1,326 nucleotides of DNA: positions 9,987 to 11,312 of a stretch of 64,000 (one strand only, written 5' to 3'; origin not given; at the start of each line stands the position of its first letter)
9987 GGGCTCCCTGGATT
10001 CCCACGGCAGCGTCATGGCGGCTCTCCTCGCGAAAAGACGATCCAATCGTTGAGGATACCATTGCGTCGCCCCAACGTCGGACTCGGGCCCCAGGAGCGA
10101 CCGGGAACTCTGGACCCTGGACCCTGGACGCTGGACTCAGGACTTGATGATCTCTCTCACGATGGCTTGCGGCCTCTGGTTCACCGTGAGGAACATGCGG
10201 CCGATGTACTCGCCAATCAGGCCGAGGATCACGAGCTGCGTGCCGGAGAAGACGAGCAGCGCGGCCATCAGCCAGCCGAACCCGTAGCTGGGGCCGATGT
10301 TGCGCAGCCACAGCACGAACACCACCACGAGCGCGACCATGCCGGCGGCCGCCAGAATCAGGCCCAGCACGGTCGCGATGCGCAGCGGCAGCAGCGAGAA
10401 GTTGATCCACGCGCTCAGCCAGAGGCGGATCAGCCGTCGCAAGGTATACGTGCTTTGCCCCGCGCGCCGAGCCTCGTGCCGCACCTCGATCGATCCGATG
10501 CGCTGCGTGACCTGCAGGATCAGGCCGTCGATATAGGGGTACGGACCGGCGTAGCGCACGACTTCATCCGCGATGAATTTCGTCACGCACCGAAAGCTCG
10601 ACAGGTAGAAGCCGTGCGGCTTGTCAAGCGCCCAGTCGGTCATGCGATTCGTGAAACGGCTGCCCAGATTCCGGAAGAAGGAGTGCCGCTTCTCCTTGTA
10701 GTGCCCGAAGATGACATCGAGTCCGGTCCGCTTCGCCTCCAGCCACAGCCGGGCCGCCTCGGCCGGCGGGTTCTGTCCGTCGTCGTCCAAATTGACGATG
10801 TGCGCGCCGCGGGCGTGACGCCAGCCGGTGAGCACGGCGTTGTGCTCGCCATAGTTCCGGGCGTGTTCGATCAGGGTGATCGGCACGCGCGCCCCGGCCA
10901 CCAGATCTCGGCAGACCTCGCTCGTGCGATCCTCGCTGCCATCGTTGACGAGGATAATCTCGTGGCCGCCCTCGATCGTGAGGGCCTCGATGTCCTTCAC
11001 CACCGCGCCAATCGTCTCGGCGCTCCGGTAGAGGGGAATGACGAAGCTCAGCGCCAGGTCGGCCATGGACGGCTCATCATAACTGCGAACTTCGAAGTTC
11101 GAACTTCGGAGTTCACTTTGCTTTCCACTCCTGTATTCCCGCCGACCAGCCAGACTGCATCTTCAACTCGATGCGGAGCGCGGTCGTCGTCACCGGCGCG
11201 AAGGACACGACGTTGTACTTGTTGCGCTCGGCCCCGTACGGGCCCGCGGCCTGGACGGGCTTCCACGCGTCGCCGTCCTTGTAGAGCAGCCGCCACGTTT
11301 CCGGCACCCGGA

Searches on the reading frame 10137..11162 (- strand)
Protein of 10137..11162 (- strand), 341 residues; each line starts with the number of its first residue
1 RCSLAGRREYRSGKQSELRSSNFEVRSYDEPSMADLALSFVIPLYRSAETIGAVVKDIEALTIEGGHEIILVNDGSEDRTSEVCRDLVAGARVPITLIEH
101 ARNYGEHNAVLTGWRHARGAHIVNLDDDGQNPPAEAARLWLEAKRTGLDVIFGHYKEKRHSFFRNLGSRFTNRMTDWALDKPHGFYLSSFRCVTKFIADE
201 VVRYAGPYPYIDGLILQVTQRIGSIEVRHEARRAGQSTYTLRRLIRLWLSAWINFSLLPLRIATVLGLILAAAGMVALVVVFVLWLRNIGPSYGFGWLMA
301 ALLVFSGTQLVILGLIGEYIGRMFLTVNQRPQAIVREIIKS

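Call 81: search_protein_families(library=pfam, proteins=[window:10137-11162:-], max_evalue=0.001)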
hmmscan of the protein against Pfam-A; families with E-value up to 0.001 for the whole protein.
window:10137-11162:- (341 aa): 2 families
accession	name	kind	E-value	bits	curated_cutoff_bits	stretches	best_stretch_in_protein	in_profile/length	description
PF00535.33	Glycos_transf_2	-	2.5e-22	80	23.3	1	39-180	1-141/168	Glycosyl transferase family 2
PF13641.12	Glyco_tranf_2_3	-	1.1e-06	29.3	27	1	38-128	3-96/230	Glycosyltransferase like family 2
